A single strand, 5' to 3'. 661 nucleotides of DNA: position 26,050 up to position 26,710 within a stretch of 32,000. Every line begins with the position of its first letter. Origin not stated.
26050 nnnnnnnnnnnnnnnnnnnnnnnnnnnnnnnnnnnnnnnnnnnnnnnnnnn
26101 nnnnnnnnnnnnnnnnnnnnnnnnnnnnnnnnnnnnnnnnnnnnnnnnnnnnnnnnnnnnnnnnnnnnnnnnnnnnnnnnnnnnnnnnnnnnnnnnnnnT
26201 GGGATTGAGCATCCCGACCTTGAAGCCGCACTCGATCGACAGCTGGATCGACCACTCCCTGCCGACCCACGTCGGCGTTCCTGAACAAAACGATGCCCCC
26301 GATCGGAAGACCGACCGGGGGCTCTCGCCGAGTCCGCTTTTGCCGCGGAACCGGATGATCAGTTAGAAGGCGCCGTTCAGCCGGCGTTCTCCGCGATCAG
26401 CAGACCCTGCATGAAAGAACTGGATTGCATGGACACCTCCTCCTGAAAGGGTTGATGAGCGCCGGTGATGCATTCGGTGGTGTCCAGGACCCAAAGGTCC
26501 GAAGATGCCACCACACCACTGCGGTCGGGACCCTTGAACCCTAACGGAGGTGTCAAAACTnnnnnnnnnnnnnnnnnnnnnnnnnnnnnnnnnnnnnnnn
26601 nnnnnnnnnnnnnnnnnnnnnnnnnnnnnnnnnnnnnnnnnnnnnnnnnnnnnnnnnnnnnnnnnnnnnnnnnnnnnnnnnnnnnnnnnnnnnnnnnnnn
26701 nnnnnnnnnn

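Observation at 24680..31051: Operon of four GT-C-like membrane proteins (three DUF2079 paralogs plus an ArnT/PMT-like enzyme) next to the SLH-porin array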

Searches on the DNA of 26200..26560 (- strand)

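Call 22: search_rna_families(source=window, start=26200, end=26560, threshold=evalue, max_evalue=10)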
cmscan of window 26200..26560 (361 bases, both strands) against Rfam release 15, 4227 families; matches with E-value up to 10: 4.
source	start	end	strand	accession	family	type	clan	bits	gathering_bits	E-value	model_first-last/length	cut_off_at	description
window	26296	26323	-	RF00627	P15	Gene;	-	20.8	70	0.027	92-119/119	no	Pseudomonas sRNA P15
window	26296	26321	+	RF00627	P15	Gene;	-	19.7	70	0.053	94-119/119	no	Pseudomonas sRNA P15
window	26476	26519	-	RF00151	SNORD58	Gene; snRNA; snoRNA; CD-box;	CL00064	14.5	42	3.1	1-65/65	no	Small nucleolar RNA SNORD58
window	26293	26391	+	RF02144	rsmX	Gene;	CL00106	12.1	56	6.8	1-114/114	no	rsmX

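Call 95: build_rna_model(alignment_id=A6)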
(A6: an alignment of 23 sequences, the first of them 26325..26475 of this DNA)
Model R1 built from alignment A6 (23 sequences, 158 columns); structure: RNAalifold consensus.
model positions 151; base pairs 31; branch points 1; effective number of sequences 1.26; information 0.59 bits per position. Calibrated on 0.2 Mb of random sequence (short: E-values are rough).
structure used (alignment columns):
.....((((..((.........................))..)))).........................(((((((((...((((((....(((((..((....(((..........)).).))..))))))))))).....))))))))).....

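Call 96: search_with_rna_model(model_id=R1, sources=[window, L005, L015, L017, L022, L030, L038, L042, L049, L050, L051, L052, L053, L054, L055, L056, L057, L058, L059, L060, L061, L062, L063, L064, L065, L066, L067, L068, L069, L070, L071, L072, L073, L074, L075, L076, L078, L079, L086, L088, L092, L093], max_evalue=0.01)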
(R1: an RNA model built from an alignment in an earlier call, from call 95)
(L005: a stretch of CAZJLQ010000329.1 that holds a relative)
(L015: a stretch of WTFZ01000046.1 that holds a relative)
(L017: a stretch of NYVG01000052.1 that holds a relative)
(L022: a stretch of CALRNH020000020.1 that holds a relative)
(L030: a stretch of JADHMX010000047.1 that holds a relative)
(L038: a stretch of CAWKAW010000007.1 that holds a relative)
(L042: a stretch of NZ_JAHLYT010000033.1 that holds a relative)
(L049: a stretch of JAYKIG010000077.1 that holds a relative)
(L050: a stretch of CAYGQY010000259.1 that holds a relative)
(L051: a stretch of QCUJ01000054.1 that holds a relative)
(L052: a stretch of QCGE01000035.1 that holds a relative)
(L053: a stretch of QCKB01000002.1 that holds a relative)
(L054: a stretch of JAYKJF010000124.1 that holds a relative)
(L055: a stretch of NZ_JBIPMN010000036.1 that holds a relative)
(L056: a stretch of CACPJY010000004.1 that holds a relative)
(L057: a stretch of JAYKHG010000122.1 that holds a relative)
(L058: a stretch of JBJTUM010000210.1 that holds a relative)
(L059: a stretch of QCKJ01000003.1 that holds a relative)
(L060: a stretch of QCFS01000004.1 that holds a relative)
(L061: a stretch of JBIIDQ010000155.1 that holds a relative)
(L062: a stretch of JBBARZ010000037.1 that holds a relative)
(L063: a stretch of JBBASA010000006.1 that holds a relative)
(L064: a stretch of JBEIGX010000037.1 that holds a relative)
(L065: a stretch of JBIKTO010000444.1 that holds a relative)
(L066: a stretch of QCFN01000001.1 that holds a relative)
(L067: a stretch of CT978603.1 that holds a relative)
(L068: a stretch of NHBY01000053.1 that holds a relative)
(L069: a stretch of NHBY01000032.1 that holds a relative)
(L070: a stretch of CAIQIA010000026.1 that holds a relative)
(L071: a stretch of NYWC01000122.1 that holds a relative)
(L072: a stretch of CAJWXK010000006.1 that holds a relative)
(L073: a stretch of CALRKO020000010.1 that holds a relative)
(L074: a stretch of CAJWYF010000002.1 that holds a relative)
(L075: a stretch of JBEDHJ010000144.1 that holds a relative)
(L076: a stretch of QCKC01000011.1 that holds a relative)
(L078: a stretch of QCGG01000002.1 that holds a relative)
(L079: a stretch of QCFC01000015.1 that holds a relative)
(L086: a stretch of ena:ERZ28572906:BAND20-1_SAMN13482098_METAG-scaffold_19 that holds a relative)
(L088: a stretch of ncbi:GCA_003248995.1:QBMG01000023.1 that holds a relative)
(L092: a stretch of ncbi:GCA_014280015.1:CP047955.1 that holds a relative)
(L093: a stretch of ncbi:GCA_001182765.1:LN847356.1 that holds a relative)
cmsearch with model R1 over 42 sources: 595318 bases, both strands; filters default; matches with E-value up to 0.01: 15.
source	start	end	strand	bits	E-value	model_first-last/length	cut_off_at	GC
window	26326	26475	-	163.4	7.7e-32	1-151/151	no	0.59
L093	6904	7053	-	163.4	7.7e-32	1-151/151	no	0.59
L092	6904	7053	-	161.8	1.7e-31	1-151/151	no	0.59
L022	11653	11804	-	160.7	2.9e-31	1-151/151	no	0.64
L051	7219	7369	-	148.8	9e-29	1-151/151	no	0.54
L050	2181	2332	-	121.6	4.6e-23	1-151/151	no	0.63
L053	7872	8021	-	107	5.5e-20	1-151/151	no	0.51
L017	1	121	-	96.5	8.8e-18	1-123/151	3'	0.52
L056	7723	7870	-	89.7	2.3e-16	1-151/151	no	0.51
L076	8402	8551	-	88.5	4.2e-16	1-151/151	no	0.47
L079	9605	9755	-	84.6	2.7e-15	1-151/151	no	0.5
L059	7851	7999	-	69.1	5e-12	1-151/151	no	0.48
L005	2070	2130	-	56.5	2.2e-09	90-151/151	5'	0.67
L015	1951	2013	-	52.9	1.2e-08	89-151/151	5'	0.67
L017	6395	6543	-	47.5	1.7e-07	1-151/151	no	0.48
